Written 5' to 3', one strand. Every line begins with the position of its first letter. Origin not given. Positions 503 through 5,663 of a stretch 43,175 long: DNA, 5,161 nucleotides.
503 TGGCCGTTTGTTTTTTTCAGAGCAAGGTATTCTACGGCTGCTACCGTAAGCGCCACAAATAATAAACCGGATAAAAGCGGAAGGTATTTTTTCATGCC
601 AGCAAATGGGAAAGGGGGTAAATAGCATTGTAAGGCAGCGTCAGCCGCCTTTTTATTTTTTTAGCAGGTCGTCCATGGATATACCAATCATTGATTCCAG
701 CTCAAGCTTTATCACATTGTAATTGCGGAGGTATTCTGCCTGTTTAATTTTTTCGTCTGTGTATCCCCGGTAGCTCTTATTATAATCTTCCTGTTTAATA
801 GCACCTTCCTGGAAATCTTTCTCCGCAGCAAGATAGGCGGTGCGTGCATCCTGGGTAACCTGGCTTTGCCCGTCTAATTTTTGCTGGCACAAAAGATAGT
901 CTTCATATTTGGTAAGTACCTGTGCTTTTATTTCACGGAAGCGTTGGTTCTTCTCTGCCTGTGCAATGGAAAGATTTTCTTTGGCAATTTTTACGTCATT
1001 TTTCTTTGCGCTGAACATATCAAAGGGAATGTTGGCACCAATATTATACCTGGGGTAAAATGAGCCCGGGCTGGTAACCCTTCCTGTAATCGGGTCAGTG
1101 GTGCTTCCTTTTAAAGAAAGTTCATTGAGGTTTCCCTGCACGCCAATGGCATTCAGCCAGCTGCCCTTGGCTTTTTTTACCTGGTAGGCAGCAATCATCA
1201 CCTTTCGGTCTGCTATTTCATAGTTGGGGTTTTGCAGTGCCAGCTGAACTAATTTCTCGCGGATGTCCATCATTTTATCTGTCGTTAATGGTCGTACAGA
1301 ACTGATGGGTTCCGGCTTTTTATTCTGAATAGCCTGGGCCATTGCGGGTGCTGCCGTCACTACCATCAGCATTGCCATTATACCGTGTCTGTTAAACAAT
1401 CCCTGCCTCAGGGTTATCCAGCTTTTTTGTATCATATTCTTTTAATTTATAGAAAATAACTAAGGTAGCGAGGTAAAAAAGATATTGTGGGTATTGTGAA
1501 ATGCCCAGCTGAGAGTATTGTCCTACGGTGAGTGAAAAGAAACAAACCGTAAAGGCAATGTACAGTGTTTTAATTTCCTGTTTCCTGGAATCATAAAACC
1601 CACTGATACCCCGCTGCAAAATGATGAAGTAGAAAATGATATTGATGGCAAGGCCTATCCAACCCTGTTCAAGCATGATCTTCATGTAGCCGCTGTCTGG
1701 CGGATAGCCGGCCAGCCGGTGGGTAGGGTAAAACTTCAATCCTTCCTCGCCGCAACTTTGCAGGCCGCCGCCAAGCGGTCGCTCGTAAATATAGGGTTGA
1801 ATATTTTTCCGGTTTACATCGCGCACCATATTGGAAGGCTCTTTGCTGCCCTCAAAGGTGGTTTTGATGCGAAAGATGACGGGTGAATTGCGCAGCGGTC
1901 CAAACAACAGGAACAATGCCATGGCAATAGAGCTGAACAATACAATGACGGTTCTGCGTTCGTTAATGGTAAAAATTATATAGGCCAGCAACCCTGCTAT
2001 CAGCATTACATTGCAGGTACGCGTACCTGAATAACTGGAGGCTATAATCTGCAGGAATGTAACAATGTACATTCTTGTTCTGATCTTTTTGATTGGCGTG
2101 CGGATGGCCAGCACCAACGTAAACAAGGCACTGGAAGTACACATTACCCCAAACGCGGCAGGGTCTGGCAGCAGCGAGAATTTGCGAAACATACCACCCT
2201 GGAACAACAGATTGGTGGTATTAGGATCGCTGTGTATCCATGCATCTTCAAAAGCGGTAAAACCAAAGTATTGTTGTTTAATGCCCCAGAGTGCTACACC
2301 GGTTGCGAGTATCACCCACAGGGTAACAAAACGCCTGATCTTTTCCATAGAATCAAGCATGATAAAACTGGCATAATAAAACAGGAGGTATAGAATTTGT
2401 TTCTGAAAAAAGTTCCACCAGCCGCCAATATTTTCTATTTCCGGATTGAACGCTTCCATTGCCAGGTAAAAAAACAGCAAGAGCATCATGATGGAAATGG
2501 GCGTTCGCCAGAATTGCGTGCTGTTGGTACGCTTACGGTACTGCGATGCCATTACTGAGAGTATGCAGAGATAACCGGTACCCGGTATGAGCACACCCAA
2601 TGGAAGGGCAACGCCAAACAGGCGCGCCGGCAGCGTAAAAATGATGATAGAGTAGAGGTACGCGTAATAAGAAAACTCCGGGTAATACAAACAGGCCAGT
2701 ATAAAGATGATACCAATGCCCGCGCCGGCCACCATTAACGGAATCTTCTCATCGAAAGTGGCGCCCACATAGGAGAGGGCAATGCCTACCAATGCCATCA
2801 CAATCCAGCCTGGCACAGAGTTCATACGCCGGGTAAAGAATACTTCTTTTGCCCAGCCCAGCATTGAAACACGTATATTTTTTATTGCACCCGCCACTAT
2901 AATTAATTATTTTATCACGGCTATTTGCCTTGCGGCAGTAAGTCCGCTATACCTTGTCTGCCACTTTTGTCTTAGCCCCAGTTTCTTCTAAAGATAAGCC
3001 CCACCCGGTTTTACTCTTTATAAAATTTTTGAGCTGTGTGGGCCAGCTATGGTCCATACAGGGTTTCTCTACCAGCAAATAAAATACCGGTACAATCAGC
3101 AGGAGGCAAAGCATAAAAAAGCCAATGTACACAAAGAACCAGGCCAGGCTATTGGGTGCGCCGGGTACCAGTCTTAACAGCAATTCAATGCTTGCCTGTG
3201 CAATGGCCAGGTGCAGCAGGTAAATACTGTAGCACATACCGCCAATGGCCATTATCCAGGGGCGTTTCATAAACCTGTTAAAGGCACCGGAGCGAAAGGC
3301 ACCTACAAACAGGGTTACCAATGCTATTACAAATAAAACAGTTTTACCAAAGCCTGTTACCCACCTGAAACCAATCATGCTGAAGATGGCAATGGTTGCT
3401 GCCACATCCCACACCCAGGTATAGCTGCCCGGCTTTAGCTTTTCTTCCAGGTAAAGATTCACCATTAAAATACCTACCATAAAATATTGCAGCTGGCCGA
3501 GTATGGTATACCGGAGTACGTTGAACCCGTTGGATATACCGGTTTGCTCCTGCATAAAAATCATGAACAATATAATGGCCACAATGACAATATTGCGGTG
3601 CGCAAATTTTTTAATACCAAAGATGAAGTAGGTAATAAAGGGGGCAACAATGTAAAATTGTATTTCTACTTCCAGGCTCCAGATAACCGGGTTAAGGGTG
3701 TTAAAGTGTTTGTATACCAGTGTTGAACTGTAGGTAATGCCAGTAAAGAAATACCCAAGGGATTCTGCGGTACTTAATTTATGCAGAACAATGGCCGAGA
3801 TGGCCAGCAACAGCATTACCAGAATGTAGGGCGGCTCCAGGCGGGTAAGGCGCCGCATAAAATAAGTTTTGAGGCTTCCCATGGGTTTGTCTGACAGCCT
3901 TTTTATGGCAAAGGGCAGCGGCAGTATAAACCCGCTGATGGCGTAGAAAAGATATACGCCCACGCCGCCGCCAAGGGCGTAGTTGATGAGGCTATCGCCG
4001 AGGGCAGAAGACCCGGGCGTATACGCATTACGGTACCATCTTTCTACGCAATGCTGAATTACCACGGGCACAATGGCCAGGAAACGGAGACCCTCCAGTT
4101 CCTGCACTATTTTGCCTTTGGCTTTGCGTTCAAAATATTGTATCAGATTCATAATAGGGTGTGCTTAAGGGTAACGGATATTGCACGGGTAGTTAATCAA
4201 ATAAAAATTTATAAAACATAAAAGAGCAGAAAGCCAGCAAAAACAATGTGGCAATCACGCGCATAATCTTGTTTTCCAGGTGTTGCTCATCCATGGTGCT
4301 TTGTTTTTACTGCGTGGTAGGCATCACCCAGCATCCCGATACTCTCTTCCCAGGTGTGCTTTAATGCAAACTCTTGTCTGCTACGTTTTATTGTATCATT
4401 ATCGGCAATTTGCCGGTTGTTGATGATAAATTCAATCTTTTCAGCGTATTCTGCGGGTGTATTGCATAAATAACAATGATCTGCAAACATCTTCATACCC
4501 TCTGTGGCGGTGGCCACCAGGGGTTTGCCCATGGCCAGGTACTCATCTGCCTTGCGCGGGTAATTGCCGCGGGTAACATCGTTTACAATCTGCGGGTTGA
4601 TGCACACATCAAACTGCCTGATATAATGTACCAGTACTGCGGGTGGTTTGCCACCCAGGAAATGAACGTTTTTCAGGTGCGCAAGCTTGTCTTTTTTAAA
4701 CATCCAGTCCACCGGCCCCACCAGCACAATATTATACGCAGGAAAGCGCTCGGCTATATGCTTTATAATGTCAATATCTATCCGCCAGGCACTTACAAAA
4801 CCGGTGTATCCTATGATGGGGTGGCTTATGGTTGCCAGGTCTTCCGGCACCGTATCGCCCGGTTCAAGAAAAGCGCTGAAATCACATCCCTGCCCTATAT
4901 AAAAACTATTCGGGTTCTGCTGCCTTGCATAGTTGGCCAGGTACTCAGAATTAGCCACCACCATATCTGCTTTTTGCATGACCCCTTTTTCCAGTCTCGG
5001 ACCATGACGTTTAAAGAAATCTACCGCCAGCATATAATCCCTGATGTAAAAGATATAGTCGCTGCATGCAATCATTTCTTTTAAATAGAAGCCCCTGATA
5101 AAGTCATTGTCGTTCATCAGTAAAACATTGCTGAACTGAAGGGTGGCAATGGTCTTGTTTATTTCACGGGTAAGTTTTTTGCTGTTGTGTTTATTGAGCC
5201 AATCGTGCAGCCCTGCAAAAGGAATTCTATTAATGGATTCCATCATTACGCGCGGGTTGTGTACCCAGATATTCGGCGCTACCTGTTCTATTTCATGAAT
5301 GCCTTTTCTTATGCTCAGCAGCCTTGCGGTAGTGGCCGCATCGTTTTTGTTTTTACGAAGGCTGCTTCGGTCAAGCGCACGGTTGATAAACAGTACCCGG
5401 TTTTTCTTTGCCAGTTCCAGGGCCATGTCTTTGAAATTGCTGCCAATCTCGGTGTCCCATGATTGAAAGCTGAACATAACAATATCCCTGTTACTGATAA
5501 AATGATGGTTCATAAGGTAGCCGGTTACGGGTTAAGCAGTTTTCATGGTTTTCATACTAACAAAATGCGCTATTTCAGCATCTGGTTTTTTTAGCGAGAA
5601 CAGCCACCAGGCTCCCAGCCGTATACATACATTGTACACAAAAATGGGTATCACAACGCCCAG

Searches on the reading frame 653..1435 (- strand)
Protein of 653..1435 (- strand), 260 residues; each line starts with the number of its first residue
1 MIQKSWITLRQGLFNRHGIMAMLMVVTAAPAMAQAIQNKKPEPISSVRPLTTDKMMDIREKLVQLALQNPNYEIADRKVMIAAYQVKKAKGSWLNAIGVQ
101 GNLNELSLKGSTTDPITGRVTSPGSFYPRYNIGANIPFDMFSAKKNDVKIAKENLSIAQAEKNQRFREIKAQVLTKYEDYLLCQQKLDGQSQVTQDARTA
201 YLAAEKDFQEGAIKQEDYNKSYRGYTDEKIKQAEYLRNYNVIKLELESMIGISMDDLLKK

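Call 6: search_protein_families(library=pfam, proteins=[window:653-1435:-], max_evalue=0.001)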
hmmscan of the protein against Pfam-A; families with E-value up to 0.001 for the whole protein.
window:653-1435:- (260 aa): 1 family
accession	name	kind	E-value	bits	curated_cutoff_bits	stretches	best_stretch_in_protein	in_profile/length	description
PF02321.23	OEP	-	9.1e-21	75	22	1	61-251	3-187/187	Outer membrane efflux protein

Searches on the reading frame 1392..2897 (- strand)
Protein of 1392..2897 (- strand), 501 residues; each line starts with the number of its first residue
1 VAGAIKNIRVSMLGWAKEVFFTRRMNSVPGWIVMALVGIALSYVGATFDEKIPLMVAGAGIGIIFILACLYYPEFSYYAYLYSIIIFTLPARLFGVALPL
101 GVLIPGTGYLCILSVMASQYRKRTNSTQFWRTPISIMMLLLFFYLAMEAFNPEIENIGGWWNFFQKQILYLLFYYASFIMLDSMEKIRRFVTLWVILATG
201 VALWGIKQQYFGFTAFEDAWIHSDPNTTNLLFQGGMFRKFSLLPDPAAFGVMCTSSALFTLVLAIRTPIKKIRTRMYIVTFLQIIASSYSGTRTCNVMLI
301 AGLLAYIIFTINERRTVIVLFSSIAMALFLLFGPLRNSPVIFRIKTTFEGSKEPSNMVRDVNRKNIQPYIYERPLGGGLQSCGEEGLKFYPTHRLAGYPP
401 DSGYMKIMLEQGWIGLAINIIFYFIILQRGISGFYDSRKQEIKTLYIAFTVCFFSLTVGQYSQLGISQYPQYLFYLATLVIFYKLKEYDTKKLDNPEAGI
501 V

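Call 6: search_protein_families(library=pfam, proteins=[window:1392-2897:-], max_evalue=0.001)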
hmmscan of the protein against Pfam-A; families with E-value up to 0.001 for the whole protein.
window:1392-2897:- (501 aa): 1 family
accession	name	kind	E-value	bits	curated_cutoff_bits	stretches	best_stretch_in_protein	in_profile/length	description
PF04932.20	Wzy_C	-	3.2e-10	40.4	31.7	1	280-418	3-147/149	O-Antigen ligase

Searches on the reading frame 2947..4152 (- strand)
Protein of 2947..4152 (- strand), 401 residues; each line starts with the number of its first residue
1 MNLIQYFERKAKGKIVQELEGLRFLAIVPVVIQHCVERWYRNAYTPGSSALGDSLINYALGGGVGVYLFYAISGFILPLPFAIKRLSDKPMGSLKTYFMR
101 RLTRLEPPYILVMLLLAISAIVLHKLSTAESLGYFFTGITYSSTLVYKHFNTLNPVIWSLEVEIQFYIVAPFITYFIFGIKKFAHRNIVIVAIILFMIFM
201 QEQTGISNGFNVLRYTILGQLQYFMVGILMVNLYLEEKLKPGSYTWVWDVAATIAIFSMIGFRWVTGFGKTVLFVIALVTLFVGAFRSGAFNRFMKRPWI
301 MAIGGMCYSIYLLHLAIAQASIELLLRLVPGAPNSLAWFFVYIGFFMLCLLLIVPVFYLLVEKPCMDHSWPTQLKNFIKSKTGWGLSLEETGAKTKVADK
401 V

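Call 6: search_protein_families(library=pfam, proteins=[window:2947-4152:-], max_evalue=0.001)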
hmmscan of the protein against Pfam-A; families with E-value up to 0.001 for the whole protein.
window:2947-4152:- (401 aa): 1 family
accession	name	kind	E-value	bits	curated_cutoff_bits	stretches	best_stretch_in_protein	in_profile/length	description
PF01757.29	Acyl_transf_3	-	2.1e-28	99.8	31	1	17-353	2-325/326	Acyltransferase domain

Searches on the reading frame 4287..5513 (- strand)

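Call 6: search_protein_families(library=pfam, proteins=[window:4287-5513:-], max_evalue=0.001)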
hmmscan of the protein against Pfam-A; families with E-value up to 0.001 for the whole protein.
window:4287-5513:- (408 aa): 3 families
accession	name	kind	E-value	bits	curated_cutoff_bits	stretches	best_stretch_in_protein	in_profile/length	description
PF13692.12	Glyco_trans_1_4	-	4.3e-10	40.4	27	1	246-366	20-142/142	Glycosyl transferases group 1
PF00534.26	Glycos_transf_1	-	1.7e-08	34.6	26.4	1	248-380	35-171/172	Glycosyl transferases group 1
PF13524.12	Glyco_trans_1_2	-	4.3e-08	33.7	25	1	249-390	5-137/144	Glycosyl transferase-like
